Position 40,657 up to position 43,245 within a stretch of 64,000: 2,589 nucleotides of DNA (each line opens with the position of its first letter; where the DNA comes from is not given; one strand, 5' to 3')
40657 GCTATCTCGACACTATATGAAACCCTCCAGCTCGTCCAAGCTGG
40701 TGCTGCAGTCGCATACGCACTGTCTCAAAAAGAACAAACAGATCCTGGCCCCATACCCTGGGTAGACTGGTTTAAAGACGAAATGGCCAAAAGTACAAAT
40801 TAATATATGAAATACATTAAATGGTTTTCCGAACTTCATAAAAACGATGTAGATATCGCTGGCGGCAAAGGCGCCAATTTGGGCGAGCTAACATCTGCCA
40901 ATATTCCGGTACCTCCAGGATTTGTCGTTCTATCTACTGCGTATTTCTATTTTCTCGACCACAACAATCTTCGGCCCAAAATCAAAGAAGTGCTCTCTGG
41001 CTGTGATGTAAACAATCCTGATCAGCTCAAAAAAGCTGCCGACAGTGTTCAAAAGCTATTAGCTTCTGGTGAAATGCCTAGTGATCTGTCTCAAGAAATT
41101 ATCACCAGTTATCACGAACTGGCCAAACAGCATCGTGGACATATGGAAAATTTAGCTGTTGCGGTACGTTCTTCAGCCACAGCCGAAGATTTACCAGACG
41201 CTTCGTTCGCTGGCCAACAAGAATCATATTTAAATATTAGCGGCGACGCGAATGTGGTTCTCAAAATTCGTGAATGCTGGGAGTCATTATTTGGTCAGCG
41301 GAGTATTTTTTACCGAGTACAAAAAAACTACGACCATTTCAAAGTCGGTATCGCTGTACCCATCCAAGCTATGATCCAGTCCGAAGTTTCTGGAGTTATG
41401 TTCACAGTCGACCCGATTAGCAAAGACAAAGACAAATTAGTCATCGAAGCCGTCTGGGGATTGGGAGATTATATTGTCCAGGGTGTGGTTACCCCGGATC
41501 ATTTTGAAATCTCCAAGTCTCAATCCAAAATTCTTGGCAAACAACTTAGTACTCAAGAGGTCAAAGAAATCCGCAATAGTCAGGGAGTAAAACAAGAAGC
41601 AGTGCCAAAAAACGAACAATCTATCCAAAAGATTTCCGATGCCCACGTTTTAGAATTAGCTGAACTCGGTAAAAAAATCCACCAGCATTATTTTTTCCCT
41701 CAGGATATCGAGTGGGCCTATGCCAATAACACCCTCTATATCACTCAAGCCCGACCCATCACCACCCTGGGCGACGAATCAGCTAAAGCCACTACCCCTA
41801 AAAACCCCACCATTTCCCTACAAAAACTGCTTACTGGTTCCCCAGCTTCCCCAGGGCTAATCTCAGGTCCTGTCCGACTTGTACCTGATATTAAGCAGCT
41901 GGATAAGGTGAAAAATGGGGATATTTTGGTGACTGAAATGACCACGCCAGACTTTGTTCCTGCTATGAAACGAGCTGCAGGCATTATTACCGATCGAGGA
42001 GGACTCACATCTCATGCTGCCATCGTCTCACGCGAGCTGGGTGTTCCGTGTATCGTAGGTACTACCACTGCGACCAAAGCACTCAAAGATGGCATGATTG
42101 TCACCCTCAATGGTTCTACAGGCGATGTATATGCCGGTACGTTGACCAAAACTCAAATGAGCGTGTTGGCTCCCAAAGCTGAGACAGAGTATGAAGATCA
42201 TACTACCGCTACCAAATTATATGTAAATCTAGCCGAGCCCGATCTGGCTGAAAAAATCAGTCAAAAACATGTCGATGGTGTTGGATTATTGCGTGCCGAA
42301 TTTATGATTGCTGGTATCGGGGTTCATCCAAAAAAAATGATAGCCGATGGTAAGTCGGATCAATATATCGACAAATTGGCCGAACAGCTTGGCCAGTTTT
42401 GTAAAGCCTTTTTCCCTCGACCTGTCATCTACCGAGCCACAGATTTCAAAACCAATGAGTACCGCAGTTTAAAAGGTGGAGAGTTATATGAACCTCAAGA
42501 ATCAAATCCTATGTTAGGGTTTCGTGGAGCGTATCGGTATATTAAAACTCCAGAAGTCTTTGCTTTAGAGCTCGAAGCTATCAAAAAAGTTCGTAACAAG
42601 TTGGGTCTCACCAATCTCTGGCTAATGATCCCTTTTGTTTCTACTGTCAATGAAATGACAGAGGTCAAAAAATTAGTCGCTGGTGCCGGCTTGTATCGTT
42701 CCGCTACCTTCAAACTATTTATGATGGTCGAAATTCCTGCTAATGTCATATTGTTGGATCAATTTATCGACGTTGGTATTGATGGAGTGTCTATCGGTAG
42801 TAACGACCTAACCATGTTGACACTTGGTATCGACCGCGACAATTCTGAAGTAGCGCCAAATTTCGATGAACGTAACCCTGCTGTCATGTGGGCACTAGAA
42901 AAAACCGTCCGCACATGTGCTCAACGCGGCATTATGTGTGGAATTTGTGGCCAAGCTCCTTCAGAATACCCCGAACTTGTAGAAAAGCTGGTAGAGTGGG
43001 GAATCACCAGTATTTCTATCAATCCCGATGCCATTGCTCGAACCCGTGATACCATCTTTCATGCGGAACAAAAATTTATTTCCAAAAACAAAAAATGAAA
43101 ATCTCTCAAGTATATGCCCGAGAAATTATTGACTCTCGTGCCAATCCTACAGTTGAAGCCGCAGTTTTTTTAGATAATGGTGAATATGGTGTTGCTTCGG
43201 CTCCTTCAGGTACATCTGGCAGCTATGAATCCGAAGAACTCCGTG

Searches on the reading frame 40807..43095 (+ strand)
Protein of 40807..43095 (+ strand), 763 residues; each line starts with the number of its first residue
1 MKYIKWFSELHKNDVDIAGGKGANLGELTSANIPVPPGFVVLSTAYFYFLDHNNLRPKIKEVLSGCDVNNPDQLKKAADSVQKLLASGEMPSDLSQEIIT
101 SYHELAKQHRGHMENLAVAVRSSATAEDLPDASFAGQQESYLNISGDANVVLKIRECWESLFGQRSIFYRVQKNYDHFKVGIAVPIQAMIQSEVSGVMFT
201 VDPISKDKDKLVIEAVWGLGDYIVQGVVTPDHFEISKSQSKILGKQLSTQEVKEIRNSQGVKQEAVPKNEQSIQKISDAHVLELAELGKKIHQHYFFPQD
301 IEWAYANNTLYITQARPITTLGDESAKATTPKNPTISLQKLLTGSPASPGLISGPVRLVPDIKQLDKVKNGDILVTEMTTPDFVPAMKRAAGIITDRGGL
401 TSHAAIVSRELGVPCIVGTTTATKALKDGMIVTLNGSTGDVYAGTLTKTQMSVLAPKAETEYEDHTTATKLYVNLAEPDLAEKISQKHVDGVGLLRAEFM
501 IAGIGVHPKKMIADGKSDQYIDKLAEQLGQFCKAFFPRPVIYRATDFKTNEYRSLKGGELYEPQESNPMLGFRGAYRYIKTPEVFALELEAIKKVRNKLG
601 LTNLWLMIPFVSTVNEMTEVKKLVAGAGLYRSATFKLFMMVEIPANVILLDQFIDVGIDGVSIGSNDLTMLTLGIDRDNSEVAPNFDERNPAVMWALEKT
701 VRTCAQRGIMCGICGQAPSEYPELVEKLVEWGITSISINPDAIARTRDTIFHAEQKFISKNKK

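Call 14: find_encoding_contigs(protein=window:40807-43095:+, flank=10000)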
Protein window:40807-43095:+ (763 aa): 4 contigs read that carry it; 1 place shown.
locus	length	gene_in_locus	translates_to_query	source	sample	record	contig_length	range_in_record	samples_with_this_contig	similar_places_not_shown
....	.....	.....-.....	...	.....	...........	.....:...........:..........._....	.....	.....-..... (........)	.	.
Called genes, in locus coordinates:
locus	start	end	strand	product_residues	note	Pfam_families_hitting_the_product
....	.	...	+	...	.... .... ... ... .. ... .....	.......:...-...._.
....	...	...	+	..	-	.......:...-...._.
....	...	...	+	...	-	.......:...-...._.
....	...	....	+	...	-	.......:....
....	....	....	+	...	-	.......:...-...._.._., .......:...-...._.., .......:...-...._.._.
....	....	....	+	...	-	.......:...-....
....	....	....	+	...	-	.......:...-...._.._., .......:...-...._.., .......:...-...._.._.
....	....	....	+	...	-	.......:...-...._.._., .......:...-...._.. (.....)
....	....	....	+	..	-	-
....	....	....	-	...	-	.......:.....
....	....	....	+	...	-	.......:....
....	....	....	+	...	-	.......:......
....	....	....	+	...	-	-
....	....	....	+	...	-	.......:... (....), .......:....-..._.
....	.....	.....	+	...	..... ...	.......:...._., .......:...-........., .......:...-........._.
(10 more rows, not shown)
